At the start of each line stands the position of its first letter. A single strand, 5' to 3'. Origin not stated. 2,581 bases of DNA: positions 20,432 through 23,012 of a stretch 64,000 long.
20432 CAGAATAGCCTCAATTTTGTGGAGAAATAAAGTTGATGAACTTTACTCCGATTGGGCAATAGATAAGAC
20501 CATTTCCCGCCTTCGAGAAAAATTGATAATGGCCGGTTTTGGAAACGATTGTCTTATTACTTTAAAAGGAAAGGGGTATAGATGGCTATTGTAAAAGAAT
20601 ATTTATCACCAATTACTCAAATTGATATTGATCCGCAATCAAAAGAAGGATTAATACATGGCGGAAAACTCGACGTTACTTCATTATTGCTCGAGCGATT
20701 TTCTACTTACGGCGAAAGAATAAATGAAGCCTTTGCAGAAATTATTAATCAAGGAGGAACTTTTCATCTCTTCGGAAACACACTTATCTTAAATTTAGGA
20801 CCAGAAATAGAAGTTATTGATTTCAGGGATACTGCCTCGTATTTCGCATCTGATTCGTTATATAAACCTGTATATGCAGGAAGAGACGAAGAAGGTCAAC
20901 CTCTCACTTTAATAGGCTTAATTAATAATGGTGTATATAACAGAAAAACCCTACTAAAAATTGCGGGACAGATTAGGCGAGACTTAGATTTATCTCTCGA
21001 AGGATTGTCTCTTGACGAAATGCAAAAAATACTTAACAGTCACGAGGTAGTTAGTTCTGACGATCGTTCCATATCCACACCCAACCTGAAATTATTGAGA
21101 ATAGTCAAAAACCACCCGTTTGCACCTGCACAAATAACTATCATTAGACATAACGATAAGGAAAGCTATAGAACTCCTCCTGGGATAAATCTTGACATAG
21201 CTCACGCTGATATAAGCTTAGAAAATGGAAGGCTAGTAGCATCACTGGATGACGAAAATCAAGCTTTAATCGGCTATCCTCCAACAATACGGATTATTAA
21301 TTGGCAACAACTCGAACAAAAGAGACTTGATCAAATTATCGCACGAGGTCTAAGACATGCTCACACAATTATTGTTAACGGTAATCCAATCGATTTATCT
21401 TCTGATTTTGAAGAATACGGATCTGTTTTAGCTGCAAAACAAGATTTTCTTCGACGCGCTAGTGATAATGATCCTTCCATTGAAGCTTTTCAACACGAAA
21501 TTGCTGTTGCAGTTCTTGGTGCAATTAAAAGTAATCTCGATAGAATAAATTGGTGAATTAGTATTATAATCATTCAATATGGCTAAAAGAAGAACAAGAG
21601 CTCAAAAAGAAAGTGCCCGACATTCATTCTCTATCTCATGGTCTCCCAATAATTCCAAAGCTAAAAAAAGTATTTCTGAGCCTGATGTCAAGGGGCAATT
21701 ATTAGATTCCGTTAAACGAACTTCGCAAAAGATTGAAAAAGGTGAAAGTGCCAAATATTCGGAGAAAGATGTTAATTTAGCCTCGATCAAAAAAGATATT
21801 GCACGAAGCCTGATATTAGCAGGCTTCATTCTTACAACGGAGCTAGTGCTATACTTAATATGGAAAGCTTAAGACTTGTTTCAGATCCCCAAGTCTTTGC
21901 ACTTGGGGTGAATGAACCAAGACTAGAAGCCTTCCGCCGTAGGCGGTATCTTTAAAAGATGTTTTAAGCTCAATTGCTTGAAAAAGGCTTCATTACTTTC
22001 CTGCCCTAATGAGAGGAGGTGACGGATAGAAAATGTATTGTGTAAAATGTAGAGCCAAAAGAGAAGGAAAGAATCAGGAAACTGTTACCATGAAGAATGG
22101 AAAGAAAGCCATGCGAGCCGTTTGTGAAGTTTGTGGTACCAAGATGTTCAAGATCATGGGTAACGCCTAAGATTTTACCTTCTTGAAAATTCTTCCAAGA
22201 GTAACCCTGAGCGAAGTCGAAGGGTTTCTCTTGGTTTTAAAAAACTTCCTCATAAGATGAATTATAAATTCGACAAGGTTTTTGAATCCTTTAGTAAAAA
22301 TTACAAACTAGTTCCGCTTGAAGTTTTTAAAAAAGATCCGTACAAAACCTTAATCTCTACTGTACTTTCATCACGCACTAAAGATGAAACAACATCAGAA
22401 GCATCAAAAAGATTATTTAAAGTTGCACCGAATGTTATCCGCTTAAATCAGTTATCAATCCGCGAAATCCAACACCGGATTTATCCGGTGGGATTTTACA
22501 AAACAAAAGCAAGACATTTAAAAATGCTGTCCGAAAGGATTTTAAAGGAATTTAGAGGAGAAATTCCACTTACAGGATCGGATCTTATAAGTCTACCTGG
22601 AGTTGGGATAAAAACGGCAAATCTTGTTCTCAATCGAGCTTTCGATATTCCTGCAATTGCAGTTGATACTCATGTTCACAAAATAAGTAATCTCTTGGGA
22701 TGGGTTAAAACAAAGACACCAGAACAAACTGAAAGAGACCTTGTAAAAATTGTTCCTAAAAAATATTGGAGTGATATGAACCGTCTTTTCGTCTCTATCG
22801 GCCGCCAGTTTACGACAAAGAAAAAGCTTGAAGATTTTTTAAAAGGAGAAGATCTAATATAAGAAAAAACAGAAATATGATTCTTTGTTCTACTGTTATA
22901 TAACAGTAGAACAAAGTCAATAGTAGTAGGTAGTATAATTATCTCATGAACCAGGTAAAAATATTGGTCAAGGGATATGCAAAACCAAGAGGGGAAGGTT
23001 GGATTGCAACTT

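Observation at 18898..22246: Accessory islet: small acidic ORFs, a P-loop NTPase fused to an OmpR-type wHTH, a 324-aa unknown, a tail-anchored protein and a Zn-ribbon gene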

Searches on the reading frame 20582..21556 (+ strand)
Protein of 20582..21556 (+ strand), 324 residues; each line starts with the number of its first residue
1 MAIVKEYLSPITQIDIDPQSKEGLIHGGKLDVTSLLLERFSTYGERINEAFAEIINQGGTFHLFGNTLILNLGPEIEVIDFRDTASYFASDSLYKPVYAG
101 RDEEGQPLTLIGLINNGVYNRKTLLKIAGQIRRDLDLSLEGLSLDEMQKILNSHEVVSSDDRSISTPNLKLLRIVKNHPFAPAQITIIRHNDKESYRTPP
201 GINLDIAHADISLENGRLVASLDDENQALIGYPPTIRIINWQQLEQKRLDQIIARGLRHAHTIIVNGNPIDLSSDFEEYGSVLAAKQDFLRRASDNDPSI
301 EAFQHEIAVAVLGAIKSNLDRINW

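Call 3: search_protein_families(library=pfam, max_evalue=1, proteins=[window:20582-21556:+])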
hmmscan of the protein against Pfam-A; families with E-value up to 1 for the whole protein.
window:20582-21556:+ (324 aa): 1 family
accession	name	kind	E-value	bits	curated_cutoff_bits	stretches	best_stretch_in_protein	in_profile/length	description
PF10813.13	Herpesvir_UL11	-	0.12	12.7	21.2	1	265-278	18-31/32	Herpesvirus UL11 homologue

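Call 4: search_protein_families(library=padloc, max_evalue=1, proteins=[window:20582-21556:+])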
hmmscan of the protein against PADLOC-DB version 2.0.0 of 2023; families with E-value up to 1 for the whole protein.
window:20582-21556:+ (324 aa): 0 families

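Call 6: find_homologous_proteins(query=window:20582-21556:+)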
Query window:20582-21556:+ (324 aa): 1 proteins with E <= 0.001 among 3139 candidates.
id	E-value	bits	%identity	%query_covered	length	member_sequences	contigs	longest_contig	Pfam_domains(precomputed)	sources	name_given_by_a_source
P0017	1.9e-209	713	100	100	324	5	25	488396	-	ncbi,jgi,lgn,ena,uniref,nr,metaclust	ncbi:hypothetical protein A2715_00255 [Candidatus Woesebacteria bacterium RIFCSPHIGHO2_01_FULL_39_32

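Call 8: find_encoding_contigs(protein=P0017, flank=6000, max_places=10)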
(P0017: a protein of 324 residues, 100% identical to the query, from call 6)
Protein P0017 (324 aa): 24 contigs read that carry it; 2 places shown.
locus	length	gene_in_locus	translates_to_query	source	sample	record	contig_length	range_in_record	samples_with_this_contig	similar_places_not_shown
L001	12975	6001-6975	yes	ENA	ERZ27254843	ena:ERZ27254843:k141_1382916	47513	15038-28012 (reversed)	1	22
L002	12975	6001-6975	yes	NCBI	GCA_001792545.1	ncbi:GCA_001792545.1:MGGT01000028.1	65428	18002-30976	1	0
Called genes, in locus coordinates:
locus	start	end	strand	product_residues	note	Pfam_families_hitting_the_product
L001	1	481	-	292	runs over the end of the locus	PF07549:Sec_GG (weak), PF02355:SecD_SecF_C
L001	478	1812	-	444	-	PF21760:SecD_1st, PF22599:SecDF_P1_head, PF02355:SecD_SecF_C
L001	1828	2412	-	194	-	-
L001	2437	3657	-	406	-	PF11258:DUF3048, PF17479:DUF3048_C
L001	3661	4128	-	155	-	PF14584:DUF4446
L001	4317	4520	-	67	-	-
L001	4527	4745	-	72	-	-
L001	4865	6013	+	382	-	PF05729:NACHT (weak), PF24883:NPHP3_N (weak), PF00486:Trans_reg_C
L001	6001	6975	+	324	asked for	-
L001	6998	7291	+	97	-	-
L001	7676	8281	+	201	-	PF00730:HhH-GPD, PF00633:HHH (faint)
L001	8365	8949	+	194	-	PF23023:Anti-Pycsar_Apyc1 (weak), PF13483:Lactamase_B_3 (weak), PF00753:Lactamase_B, PF19583:ODP (faint)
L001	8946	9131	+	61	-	-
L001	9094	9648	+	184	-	-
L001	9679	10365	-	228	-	PF01694:Rhomboid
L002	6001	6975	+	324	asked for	-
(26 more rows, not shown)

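Call 14: search_protein_representatives(protein=window:20582-21556:+)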
Query: 324 residues. Proteins with E-value up to 0.001 (for the whole library): 7; up to 1e-10: 4; up to 1e-30: 4. The best 7 are listed.
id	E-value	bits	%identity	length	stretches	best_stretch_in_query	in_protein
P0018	5.2e-66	239.9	82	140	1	1-140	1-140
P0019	7.3e-52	193.4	40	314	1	20-315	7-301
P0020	2.5e-49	185.1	40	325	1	20-324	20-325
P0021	8.1e-40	153.8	99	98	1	1-77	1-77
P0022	2.5e-10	57.0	27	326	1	42-274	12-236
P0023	2.6e-10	56.9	37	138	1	17-126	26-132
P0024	1.7e-09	54.3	27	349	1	19-275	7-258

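Call 16: find_homologous_proteins(query=A1, max_evalue=0.01)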
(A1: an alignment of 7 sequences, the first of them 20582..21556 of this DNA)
Query A1 (7 sequences) (324 aa, profile of the alignment): 4 proteins with E <= 0.01 among 8000 candidates.
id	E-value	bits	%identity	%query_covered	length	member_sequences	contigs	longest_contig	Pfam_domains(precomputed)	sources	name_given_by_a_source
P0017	2.8e-138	479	100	100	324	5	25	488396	-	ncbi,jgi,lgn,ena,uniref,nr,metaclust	ncbi:hypothetical protein A2715_00255 [Candidatus Woesebacteria bacterium RIFCSPHIGHO2_01_FULL_39_32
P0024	8.6e-122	425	25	79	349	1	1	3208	-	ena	-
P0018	8.1e-54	201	82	43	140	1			-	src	-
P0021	4.0e-24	103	99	24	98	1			-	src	-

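Call 19: find_encoding_contigs(protein=P0024, flank=5000, max_places=3)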
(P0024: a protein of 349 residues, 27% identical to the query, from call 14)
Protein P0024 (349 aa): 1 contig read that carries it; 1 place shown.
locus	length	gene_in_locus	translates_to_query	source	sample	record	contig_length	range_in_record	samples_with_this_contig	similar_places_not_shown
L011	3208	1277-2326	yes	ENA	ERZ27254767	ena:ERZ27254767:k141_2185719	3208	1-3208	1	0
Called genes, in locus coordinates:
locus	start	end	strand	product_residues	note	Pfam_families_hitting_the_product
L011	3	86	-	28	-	?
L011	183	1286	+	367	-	PF13401:AAA_22 (faint), PF00486:Trans_reg_C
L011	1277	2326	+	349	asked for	-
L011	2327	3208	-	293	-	?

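Call 20: find_related_loci(query=A2, collection=genome_contigs, flank=6000)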
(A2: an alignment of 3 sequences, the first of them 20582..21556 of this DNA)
Query A2 (324 aa) in genome_contigs; peptide patterns used: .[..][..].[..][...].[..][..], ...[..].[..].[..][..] (x = any residue, [..] = any of these).
484 stretches matched a pattern, but none encodes a relative of the query by tblastn (E <= 1e-3).

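Call 21: find_related_loci(query=A2, collection=metagenome_contigs, flank=6000)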
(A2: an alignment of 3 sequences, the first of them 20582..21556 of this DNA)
Query A2 (324 aa) in metagenome_contigs; peptide patterns used: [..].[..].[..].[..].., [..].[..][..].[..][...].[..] (x = any residue, [..] = any of these).
263 stretches matched a pattern, but none encodes a relative of the query by tblastn (E <= 1e-3).

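Call 22: find_encoding_contigs(protein=P0019, flank=6000, max_places=3)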
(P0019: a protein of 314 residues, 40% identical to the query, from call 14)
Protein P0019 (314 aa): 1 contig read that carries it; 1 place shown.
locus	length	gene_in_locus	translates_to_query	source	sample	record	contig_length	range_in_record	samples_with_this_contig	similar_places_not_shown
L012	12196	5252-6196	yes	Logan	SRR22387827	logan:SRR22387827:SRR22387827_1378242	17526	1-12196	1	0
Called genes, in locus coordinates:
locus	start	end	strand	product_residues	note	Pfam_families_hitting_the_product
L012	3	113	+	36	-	?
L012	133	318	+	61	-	PF00584:SecE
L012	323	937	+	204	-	PF02357:NusG, PF00467:KOW (faint)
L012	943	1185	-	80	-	-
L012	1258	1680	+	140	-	PF03946:Ribosomal_L11_N, PF00298:Ribosomal_L11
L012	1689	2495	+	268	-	PF00687:Ribosomal_L1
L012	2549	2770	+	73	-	-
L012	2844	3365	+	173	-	PF00466:Ribosomal_L10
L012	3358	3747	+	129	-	PF16320:Ribosomal_L12_N, PF00542:Ribosomal_L12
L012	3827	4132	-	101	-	-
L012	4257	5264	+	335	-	PF00486:Trans_reg_C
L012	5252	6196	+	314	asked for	-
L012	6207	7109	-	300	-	PF08443:RimK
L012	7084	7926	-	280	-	PF02655:ATP-grasp_3 (weak), PF08443:RimK, PF02955:GSH-S_ATP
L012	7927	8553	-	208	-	PF13489:Methyltransf_23, PF13847:Methyltransf_31, PF08241:Methyltransf_11 (weak), PF08242:Methyltransf_12, PF13649:Methyltransf_25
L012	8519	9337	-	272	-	PF08443:RimK, PF02655:ATP-grasp_3 (weak)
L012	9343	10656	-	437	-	PF14397:ATPgrasp_ST, PF02655:ATP-grasp_3 (faint), PF08443:RimK (faint), PF05618:RimB-like (weak)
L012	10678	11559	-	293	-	PF14402:7TM_transglut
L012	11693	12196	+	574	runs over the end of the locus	PF00664:ABC_membrane, PF00005:ABC_tran, PF02463:SMC_N (faint)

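Call 23: find_encoding_contigs(protein=P0020, flank=6000, max_places=3)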
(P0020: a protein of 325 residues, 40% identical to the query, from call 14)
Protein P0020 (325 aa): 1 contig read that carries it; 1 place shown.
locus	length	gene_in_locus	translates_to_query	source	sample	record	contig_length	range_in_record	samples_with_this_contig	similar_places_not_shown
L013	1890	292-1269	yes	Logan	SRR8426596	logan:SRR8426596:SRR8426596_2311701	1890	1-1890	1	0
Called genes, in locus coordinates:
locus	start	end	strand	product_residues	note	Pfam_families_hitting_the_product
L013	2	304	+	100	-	?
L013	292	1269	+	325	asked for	-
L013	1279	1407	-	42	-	-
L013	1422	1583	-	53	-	-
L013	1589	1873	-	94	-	-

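Call 24: find_encoding_contigs(protein=P0022, flank=6000, max_places=3)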
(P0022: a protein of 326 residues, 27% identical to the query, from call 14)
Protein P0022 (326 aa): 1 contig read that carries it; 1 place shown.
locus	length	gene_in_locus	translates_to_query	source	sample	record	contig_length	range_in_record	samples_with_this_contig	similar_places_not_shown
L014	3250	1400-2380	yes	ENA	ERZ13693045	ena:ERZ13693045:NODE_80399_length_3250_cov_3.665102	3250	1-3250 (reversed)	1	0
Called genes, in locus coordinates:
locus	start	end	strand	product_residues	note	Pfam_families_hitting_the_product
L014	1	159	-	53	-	?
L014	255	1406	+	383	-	PF00486:Trans_reg_C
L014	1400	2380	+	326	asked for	-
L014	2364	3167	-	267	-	PF01978:TrmB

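Call 29: search_protein_families(library=ncbifam, max_evalue=1, proteins=[window:20582-21556:+])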
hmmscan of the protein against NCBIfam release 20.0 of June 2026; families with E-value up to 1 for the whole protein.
window:20582-21556:+ (324 aa): 0 families

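Call 30: search_solved_structures(query=A1, max_evalue=10)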
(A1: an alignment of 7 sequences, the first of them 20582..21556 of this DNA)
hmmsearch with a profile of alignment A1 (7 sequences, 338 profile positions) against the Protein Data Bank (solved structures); distinct sequences matched with E-value up to 10: 0.

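Call 32: predict_structure(alignment_id=A1)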
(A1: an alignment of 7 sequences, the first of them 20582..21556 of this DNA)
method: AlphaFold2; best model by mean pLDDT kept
length: 324 residues; sequences in the alignment: 7
mean_pLDDT: 69.8   pTM: 0.69
mean pLDDT of the five models: 69.8, 69.1, 65.7, 62.7, 58.7
residues with pLDDT >= 90: 61; 70-90: 118; 50-70: 95; < 50: 50
segments of 3 or more residues with pLDDT < 50: 1-20, 92-101, 107-111, 200-205, 274-277
pLDDT, mean of each block of 10 residues (from residue 1): 34 38 78 90 91 96 83 76 61 45 50 53 57 81 94 91 74 73 82 64 61 91 75 52 71 72 73 53 72 74 71 66 49
secondary structure, 60 per line:
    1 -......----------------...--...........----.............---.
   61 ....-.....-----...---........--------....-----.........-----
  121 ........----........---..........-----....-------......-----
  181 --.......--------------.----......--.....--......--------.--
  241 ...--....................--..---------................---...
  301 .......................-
elements in order: H2-7 E29-31 H32-39 H44-56 E60-64 H66-70 E76-78 H82-89 E98-101 E107-109 H110-115 H121-128 E133-140 H144-153 E159-162 E170-175 E183-189 E209-214 E217-221 H224-229 H246-262 E263-265 H279-294 H298-323

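Call 53: fold_search(model_id=the predicted structure, library=pdb)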
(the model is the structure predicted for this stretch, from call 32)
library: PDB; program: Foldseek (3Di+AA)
matches with E <= 10: 189; with E <= 0.001: 0
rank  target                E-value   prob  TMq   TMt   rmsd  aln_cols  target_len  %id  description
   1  3h39_A                3.0e-03  0.99  0.33  0.27   9.2       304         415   12  The complex structure of CCA-adding enzyme with ATP (released 2009-10-13)
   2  5hc9_B                4.9e-03  0.99  0.37  0.31   7.9       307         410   13  Thermotoga maritima CCA-adding enzyme complexed with tRNA_CCA (released 2016-04-27)
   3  3h3a_A                6.4e-03  0.97  0.32  0.27   9.4       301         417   12  The complex structure of CCA-adding enzyme with CTP (released 2009-10-13)
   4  5hc9_A                9.5e-03  0.93  0.30  0.24   8.5       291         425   13  Thermotoga maritima CCA-adding enzyme complexed with tRNA_CCA (released 2016-04-27)
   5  3wfr_G                1.6e-02  0.92  0.32  0.24  11.3       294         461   12  tRNA processing enzyme complex 2 (released 2014-01-01)
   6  3h3a_B                1.8e-02  0.95  0.29  0.24   8.2       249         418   12  The complex structure of CCA-adding enzyme with CTP (released 2009-10-13)
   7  3h37_B                1.8e-02  0.94  0.34  0.28   9.1       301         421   12  The structure of CCA-adding enzyme apo form I (released 2009-10-13)
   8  3h37_A                3.8e-02  0.90  0.34  0.28   8.8       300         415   12  The structure of CCA-adding enzyme apo form I (released 2009-10-13)
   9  3wfo_B                3.8e-02  0.84  0.32  0.26  12.1       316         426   10  tRNA processing enzyme (apo form 1) (released 2014-01-01)
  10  5w0n_A                5.2e-02  0.60  0.18  0.15  12.9       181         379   10  Structure of human TUT7 catalytic module (CM) in complex with UMPNPP and U2 RNA (released 2017-06-28)
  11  7lt1_A                6.9e-02  0.15  0.20  0.17  17.8       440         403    8  Structure of the cGAS-like receptor human MB21D2 (released 2021-07-21)
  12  3wfo_A                8.1e-02  0.72  0.33  0.27  12.1       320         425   11  tRNA processing enzyme (apo form 1) (released 2014-01-01)
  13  5w0n_B                9.1e-02  0.51  0.18  0.16  13.0       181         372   10  Structure of human TUT7 catalytic module (CM) in complex with UMPNPP and U2 RNA (released 2017-06-28)
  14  3wfp_C                1.0e-01  0.54  0.30  0.25  10.9       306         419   11  tRNA processing enzyme (apo form 2) (released 2014-01-01)
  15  3wfo_C                1.1e-01  0.60  0.32  0.26  11.7       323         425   10  tRNA processing enzyme (apo form 1) (released 2014-01-01)
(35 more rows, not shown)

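Call 65: search_protein_families(library=pfam, max_evalue=0.1, proteins=[L012:3827-4132:-, L012:5252-6196:+, L014:1400-2380:+, L011:1277-2326:+, L011:2327-3208:-])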
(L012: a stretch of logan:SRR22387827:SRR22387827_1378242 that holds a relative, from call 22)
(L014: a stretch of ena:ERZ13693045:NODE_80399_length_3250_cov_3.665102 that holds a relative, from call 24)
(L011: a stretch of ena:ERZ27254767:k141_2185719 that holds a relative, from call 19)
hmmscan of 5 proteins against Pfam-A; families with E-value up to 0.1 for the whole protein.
L012:3827-4132:- (101 aa): 0 families

L012:5252-6196:+ (314 aa): 0 families

L014:1400-2380:+ (326 aa): 0 families

L011:1277-2326:+ (349 aa): 0 families

L011:2327-3208:- (293 aa): 7 families
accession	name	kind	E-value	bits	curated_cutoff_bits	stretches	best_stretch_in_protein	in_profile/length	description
PF08443.16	RimK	-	9.7e-15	55.1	21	1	97-269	3-169/188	RimK-like ATP-grasp domain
PF07478.18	Dala_Dala_lig_C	-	2e-05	24.6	24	1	111-269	8-178/204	D-ala D-ala ligase C-terminus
PF03133.20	TTL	-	7e-05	22.6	20.1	1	136-178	67-107/292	Tubulin-tyrosine ligase family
PF18299.6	R2K_2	-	0.00029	21.2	26.2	1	137-266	21-131/147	ATP-grasp domain, R2K clade family 2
PF14243.11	R2K_3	-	0.0025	18.5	26.3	1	152-266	57-151/169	ATP-grasp domain, R2K clade family 3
PF24718.1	HTH_73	-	0.056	13.8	27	0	225-266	21-61/71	HTH-like domain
PF02786.22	CPSase_L_D2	-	0.075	13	19.8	0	122-264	25-177/211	Carbamoyl-phosphate synthase L chain, ATP binding domain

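Call 72: find_related_loci(query=A2, collection=viral_contigs, flank=6000)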
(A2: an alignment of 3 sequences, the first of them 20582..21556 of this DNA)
Query A2 (324 aa) in viral_contigs; peptide patterns used: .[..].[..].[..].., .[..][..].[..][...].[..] (x = any residue, [..] = any of these).
82 stretches matched a pattern, but none encodes a relative of the query by tblastn (E <= 1e-3).

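Call 81: search_protein_families(library=phrogs, max_evalue=0.01, proteins=[window:20582-21556:+])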
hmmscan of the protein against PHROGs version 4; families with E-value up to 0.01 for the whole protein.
window:20582-21556:+ (324 aa): 0 families

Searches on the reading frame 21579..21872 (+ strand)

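Call 3: search_protein_families(library=pfam, max_evalue=1, proteins=[window:21579-21872:+])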
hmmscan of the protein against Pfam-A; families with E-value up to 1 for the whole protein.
window:21579-21872:+ (97 aa): 1 family
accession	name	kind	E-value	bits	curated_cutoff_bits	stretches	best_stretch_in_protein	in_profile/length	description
PF22095.1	BT_3535-like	-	0.0031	17.9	27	1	18-74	27-81/182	BT_3535-like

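Call 4: search_protein_families(library=padloc, max_evalue=1, proteins=[window:21579-21872:+])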
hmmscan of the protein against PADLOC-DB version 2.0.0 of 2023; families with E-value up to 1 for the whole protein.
window:21579-21872:+ (97 aa): 0 families

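Call 29: search_protein_families(library=ncbifam, max_evalue=1, proteins=[window:21579-21872:+])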
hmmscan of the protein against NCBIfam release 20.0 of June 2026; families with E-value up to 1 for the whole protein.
window:21579-21872:+ (97 aa): 0 families

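Call 81: search_protein_families(library=phrogs, max_evalue=0.01, proteins=[window:21579-21872:+])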
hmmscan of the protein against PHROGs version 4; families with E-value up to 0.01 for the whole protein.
window:21579-21872:+ (97 aa): 0 families

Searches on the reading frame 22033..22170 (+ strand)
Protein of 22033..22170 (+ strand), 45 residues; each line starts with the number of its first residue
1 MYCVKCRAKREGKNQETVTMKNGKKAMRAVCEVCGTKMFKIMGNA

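Call 3: search_protein_families(library=pfam, max_evalue=1, proteins=[window:22033-22170:+])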
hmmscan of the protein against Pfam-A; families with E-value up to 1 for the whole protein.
window:22033-22170:+ (45 aa): 6 families
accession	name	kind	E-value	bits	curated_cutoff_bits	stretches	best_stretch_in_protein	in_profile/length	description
PF18930.5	DUF5679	-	6.1e-13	49.1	27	1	2-41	1-40/40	Domain of unknown function (DUF5679)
PF22425.1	ORF126-like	-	0.00026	21.3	27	1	3-38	73-109/116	Hypothetical protein ORF126-like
PF22289.1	DmmA-like_C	-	0.0098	16.3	27.4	1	1-38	2-28/44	Dimethylamine monooxygenase subunit DmmA-like, C-terminal domain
PF14803.11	Zn_ribbon_Nudix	-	0.023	15.1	25.6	1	18-36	12-30/34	Nudix N-terminal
PF04828.22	GFA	-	0.092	13.3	24.3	1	12-40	54-83/115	Glutathione-dependent formaldehyde-activating enzyme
PF09453.15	HIRA_B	-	0.28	11.5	21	1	17-25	3-12/23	HIRA B motif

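Call 4: search_protein_families(library=padloc, max_evalue=1, proteins=[window:22033-22170:+])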
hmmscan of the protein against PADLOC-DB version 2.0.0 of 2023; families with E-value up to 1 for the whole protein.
window:22033-22170:+ (45 aa): 0 families

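Call 29: search_protein_families(library=ncbifam, max_evalue=1, proteins=[window:22033-22170:+])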
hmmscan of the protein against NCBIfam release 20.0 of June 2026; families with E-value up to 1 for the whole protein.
window:22033-22170:+ (45 aa): 0 families

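Call 81: search_protein_families(library=phrogs, max_evalue=0.01, proteins=[window:22033-22170:+])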
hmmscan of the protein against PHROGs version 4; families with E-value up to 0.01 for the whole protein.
window:22033-22170:+ (45 aa): 0 families

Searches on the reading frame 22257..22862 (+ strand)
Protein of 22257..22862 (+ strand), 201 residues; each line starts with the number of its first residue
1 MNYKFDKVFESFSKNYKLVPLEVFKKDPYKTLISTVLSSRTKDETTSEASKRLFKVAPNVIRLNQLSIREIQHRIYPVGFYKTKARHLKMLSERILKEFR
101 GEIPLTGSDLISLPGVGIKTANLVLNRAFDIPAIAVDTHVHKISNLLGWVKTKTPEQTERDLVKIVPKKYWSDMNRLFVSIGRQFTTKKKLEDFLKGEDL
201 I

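Call 3: search_protein_families(library=pfam, max_evalue=1, proteins=[window:22257-22862:+])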
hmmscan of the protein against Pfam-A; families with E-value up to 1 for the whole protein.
window:22257-22862:+ (201 aa): 3 families
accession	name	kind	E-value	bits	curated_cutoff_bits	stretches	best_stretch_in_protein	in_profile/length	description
PF00730.31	HhH-GPD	-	3.6e-22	79.2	26.2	1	33-168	1-108/108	HhH-GPD superfamily base excision DNA repair protein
PF00633.29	HHH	-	1.8e-05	24.8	24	1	99-125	2-28/30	Helix-hairpin-helix motif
PF14520.12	HHH_5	-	0.066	14.1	27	1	109-135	3-30/57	Helix-hairpin-helix domain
